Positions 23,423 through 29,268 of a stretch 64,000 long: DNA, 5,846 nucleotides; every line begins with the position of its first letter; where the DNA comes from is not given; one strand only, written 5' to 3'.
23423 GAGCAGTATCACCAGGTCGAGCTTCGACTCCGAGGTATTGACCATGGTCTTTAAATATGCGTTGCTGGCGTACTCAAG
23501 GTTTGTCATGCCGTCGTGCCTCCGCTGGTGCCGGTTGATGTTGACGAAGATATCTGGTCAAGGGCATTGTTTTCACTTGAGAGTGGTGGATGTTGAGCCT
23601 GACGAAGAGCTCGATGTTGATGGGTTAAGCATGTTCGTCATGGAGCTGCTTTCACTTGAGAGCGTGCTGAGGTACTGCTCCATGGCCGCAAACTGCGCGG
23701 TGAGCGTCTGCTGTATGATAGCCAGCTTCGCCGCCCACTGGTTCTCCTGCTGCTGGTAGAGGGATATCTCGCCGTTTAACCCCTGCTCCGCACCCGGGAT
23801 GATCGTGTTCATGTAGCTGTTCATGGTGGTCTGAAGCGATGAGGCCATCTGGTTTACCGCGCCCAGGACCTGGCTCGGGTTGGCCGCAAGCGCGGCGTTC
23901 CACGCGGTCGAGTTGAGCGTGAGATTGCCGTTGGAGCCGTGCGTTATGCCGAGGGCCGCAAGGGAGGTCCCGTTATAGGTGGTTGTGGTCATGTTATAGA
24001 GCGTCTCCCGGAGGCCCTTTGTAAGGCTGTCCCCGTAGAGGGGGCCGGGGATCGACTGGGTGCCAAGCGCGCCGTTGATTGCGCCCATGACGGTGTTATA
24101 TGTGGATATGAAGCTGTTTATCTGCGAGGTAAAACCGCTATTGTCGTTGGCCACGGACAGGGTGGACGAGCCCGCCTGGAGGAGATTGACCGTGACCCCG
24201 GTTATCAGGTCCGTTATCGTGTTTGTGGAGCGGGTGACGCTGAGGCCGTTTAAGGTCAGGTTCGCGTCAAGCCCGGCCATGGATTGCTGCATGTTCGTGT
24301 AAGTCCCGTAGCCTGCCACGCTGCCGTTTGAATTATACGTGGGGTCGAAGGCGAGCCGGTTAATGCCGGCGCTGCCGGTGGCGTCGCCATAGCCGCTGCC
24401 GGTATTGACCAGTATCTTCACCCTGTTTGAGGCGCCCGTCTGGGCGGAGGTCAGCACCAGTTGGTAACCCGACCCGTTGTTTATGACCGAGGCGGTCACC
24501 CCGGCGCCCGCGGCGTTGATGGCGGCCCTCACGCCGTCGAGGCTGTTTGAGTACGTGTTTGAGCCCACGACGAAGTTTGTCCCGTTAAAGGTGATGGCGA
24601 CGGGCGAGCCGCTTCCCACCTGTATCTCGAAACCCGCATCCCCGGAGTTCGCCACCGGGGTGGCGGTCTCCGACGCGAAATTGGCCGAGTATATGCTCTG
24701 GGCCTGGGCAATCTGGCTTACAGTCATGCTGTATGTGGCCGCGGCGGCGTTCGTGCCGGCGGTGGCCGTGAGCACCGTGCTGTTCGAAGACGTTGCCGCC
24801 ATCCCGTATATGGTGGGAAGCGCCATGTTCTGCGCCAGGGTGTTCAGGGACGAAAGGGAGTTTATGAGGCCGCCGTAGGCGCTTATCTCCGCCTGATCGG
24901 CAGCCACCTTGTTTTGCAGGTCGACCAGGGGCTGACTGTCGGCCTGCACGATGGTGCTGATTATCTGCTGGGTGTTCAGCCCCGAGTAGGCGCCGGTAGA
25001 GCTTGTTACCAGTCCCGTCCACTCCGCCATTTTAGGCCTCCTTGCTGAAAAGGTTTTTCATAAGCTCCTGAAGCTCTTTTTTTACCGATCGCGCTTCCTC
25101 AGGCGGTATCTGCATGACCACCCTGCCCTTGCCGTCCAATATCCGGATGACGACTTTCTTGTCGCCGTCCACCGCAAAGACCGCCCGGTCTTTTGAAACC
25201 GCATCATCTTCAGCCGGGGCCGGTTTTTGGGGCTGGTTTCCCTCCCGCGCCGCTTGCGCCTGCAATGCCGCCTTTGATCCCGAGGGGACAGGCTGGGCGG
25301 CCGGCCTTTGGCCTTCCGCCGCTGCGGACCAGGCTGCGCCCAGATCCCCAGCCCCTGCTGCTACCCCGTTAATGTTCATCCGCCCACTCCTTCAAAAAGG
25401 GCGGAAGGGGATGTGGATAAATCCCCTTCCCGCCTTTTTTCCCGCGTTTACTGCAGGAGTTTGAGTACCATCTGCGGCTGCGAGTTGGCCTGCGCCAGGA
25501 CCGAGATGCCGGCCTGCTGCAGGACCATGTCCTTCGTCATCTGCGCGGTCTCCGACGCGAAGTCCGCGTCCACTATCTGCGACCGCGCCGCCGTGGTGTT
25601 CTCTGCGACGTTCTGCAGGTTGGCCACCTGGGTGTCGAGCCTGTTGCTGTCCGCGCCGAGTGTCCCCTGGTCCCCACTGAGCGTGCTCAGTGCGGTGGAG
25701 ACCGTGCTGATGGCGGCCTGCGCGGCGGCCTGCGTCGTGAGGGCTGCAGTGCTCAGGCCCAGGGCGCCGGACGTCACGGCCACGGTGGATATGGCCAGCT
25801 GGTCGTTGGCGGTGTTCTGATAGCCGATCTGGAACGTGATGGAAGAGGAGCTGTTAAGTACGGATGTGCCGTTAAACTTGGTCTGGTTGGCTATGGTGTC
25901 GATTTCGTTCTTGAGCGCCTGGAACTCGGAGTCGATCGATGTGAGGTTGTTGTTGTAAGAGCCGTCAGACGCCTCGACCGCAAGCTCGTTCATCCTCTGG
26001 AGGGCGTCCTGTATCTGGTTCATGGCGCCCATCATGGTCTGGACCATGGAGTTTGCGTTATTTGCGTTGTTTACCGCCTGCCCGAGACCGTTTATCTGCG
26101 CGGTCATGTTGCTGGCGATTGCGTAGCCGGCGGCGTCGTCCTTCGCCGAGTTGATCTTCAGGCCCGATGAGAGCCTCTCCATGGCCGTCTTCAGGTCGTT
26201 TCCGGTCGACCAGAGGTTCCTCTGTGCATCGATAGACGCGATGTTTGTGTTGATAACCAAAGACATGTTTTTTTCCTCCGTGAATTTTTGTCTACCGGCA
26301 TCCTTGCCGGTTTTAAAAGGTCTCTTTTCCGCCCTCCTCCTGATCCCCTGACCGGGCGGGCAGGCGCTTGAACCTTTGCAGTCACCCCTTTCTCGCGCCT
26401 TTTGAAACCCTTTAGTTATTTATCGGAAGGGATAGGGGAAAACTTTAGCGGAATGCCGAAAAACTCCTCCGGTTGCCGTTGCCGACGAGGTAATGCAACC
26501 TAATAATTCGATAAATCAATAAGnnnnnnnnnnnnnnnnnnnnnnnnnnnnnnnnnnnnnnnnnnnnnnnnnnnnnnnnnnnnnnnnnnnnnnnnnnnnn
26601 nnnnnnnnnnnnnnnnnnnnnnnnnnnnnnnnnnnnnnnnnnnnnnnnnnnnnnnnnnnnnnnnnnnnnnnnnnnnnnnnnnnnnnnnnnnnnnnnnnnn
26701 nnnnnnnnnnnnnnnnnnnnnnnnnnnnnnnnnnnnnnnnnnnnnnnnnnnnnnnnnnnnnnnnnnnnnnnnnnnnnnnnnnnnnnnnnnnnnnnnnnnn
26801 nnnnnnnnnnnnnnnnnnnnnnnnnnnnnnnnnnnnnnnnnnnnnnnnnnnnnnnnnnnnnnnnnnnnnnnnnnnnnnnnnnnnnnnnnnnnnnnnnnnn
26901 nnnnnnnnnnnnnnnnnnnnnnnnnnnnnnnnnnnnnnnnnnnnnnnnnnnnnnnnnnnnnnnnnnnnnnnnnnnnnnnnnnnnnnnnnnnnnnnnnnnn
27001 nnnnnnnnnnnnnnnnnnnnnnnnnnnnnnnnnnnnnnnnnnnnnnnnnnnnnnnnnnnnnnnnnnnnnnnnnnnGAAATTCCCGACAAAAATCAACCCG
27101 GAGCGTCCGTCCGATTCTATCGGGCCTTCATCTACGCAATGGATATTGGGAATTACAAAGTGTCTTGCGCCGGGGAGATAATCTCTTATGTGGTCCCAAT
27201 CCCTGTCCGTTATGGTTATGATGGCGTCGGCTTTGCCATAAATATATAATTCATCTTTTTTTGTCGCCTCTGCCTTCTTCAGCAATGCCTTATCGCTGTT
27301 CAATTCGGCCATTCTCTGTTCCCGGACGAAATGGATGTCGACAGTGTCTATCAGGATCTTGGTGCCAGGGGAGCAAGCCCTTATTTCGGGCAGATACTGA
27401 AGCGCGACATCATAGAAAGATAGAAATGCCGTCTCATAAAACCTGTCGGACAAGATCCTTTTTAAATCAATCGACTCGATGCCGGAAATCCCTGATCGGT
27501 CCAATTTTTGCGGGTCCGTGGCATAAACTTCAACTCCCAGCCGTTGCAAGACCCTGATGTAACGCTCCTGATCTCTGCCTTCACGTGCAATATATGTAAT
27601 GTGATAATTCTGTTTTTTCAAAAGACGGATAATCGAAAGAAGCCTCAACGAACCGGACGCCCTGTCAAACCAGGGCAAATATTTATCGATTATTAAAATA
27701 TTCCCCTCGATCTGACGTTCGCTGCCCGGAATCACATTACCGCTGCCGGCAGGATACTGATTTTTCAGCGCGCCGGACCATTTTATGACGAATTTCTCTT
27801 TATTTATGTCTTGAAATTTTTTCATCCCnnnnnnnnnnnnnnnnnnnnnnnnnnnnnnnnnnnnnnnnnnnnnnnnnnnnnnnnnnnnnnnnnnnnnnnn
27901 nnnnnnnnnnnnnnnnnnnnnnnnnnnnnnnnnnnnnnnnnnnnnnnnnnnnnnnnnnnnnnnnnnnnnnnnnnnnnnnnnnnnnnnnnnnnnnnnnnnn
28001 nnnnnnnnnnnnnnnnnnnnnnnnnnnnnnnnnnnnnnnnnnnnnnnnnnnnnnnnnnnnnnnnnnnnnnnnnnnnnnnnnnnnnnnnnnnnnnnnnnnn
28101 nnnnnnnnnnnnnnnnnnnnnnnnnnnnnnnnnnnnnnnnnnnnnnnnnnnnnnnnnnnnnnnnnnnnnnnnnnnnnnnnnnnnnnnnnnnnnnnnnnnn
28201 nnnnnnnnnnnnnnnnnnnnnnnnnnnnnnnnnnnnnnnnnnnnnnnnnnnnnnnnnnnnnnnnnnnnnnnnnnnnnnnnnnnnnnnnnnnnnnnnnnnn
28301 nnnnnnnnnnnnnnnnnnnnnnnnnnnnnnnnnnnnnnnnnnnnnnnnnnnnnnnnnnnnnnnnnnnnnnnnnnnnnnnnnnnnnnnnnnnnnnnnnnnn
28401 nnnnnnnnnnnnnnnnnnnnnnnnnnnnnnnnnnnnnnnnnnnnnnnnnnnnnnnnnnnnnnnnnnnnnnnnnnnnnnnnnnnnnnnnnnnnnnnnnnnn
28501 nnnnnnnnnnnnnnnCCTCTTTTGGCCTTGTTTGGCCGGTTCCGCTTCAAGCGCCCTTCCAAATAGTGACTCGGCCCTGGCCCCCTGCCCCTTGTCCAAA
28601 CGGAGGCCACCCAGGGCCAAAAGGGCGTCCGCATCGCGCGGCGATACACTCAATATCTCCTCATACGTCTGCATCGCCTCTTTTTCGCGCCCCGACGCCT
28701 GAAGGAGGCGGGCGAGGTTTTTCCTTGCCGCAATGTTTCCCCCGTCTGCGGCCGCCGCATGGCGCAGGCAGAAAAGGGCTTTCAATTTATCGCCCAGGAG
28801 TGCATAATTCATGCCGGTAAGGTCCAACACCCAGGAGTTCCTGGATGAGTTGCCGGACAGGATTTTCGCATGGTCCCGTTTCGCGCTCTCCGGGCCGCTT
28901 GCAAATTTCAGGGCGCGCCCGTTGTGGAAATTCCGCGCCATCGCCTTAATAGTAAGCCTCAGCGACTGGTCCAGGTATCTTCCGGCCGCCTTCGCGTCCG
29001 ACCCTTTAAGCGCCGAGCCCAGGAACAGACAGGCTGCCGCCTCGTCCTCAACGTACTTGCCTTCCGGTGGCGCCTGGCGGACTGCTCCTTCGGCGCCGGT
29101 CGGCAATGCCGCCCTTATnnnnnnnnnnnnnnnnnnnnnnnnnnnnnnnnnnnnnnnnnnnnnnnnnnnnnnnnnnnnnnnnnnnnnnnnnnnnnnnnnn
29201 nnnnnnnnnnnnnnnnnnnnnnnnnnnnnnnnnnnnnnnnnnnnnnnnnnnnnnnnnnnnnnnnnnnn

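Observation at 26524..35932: Two megasynthase-like genes (1895 + 1223 aa, at least eight catalytic-type domains plus TPR arrays) between csrA-fliW and fliC: candidate flagellin glycosylation machine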

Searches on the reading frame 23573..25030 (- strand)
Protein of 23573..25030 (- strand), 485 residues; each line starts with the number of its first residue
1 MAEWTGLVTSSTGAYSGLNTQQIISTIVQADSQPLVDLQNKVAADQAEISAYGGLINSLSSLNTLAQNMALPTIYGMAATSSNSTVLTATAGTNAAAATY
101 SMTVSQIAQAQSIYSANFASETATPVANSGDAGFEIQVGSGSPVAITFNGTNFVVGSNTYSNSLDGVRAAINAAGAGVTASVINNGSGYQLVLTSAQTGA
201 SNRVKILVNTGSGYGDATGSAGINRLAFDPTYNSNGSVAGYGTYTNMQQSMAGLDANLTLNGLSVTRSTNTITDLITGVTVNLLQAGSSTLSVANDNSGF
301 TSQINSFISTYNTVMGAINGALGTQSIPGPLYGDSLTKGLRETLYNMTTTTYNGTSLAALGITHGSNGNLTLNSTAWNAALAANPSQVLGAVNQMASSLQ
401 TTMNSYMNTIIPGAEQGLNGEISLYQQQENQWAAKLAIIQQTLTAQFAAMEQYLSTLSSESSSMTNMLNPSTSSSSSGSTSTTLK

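Call 9: search_protein_families(library=pfam, proteins=[window:23573-25030:-], max_evalue=0.001)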
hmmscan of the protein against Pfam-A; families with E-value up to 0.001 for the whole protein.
window:23573-25030:- (485 aa): 2 families
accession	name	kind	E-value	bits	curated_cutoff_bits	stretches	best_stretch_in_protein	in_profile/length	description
PF07195.17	FliD_C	-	1.2e-33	116.9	25.4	1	255-457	3-234/236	Flagellar hook-associated protein 2 C-terminus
PF02465.23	FliD_N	-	1.5e-19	70.9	24.8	1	16-111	1-97/97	Flagellar hook-associated protein 2 N-terminus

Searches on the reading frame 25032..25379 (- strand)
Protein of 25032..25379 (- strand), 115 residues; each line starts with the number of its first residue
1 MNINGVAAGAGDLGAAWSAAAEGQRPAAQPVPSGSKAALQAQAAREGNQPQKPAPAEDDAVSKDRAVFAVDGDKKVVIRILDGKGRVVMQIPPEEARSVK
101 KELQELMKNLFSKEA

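Call 9: search_protein_families(library=pfam, proteins=[window:25032-25379:-], max_evalue=0.001)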
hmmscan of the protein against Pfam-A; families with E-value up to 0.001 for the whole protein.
window:25032-25379:- (115 aa): 1 family
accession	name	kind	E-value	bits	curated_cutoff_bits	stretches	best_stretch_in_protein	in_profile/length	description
PF03646.20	FlaG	-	0.00055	20.5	23.8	0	65-111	51-99/101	FlaG protein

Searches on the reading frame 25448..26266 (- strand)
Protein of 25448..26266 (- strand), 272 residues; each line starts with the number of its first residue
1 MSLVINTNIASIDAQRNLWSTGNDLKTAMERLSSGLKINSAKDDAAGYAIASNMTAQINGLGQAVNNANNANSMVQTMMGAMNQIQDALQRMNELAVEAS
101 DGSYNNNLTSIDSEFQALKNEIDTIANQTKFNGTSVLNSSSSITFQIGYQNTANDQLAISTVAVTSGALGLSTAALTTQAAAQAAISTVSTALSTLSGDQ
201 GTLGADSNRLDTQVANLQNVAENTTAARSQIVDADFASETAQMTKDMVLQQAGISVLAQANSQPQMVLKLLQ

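Call 6: search_protein_families(library=pfam, proteins=[window:25448-26266:-], max_evalue=0.01)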
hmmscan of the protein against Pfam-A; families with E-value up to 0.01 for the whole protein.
window:25448-26266:- (272 aa): 2 families
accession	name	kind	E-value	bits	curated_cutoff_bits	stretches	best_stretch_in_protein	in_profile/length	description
PF00669.25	Flagellin_N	-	1.2e-37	129.5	26.6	1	5-140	1-137/139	Bacterial flagellin N-terminal helical region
PF00700.27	Flagellin_C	-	5.5e-22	78.3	23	1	187-271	2-86/86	Bacterial flagellin C-terminal helical region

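Call 7: search_protein_families(library=ncbifam, proteins=[window:25448-26266:-], max_evalue=0.01)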
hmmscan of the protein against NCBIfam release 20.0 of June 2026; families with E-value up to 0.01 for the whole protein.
window:25448-26266:- (272 aa): 29 families (the best 25 are shown)
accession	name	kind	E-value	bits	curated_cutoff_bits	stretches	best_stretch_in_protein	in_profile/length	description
NF009444.0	PRK12802.1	equivalog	1.9e-85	286.8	332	1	1-272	1-282/282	flagellin domain-containing protein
NF009448.0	PRK12806.1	equivalog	5.8e-72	243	531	2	1-152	1-154/475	flagellin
NF005294.0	PRK06819.1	subfamily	1.6e-66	225.4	387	2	1-187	1-186/376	FliC/FljB family flagellin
NF006467.0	PRK08869.1-2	subfamily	2.9e-60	204.5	443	2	1-164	1-165/400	flagellin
NF006470.0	PRK08869.1-5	equivalog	1.5e-59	202.2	423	2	3-149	2-150/388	flagellin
NF038071.1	lat_flg_LafA_2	exception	1.6e-59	201.6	365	1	1-271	1-283/284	lateral flagellin LafA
NF005953.0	PRK08026.1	subfamily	3.1e-59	201.9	619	2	1-189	1-188/548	FliC/FljB family flagellin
NF006466.0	PRK08869.1-1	subfamily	6.8e-59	200.3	426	2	1-162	1-164/377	flagellin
NF006469.0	PRK08869.1-4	equivalog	7.3e-58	196.7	627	2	1-162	1-164/377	flagellin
NF006468.0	PRK08869.1-3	subfamily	2.7e-57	194.5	436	2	1-153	1-155/378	polar flagellin E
NF009449.0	PRK12807.1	subfamily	2.8e-56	191.2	347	1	5-272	3-287/287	flagellin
NF009450.0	PRK12808.1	equivalog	3.7e-53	181.8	476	2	5-179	3-178/476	flagellin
NF009446.0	PRK12804.1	subfamily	2.4e-47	161.9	352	2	5-180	3-188/301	flagellin Hag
NF010115.0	PRK13588.1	subfamily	1e-39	136.9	503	2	1-191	1-194/514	flagellin B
NF033376.1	lat_flg_LafA_1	exception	1.2e-37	129.9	440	2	3-168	2-161/304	lateral flagellin LafA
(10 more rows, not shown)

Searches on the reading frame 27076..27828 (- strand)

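Call 14: search_protein_families(library=pfam, proteins=[window:27076-27828:-], max_evalue=1)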
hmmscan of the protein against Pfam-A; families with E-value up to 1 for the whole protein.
window:27076-27828:- (251 aa): 1 family
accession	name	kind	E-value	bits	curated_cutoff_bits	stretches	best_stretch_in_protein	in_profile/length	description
PF13439.12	Glyco_transf_4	-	0.087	13.3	28.5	0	189-228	123-164/170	Glycosyltransferase Family 4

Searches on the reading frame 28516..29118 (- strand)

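Call 14: search_protein_families(library=pfam, proteins=[window:28516-29118:-], max_evalue=1)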
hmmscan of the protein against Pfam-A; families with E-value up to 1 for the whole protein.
window:28516-29118:- (201 aa): 16 families
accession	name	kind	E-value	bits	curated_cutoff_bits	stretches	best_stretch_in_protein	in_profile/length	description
PF14559.12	TPR_19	-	9.7e-11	42.3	25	2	141-195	3-57/68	Tetratricopeptide repeat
PF07719.23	TPR_2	-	6.6e-08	32.5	27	2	133-162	5-34/34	Tetratricopeptide repeat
PF13428.12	TPR_14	-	1.2e-07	32.1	23.5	2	130-170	2-42/44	Tetratricopeptide repeat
PF13181.12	TPR_8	-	8.5e-07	29.1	25.7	1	134-161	6-33/34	Tetratricopeptide repeat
PF13424.12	TPR_12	-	4.8e-06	27.1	30.1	1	129-158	45-74/77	Tetratricopeptide repeat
PF13176.12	TPR_7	-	9.7e-06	25.7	27.9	2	133-162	3-32/36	Tetratricopeptide repeat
PF13431.12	TPR_17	-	1.8e-05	25.1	24.4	2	117-150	1-34/34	Tetratricopeptide repeat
PF00515.34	TPR_1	-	0.00042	20.5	27.8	1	131-161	3-33/34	Tetratricopeptide repeat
PF13432.12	TPR_16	-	0.00078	20.3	32.7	1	135-194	3-62/65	Tetratricopeptide repeat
PF13174.12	TPR_6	-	0.013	16.5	26.3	0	135-160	6-31/33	Tetratricopeptide repeat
PF23914.1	TPR_CcmH_CycH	-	0.013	15.8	42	1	101-194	56-152/158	Cytochrome c-type biogenesis protein H TPR domain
PF13414.12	TPR_11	-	0.021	15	26.8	1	141-172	6-37/42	TPR repeat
PF13374.12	TPR_10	-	0.031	14.7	27.5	1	131-158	4-31/42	Tetratricopeptide repeat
PF14561.12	TPR_20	-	0.038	14.7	25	1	118-156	11-49/90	Tetratricopeptide repeat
PF13429.12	TPR_15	-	0.045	13.6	26.2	1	104-155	223-274/280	Tetratricopeptide repeat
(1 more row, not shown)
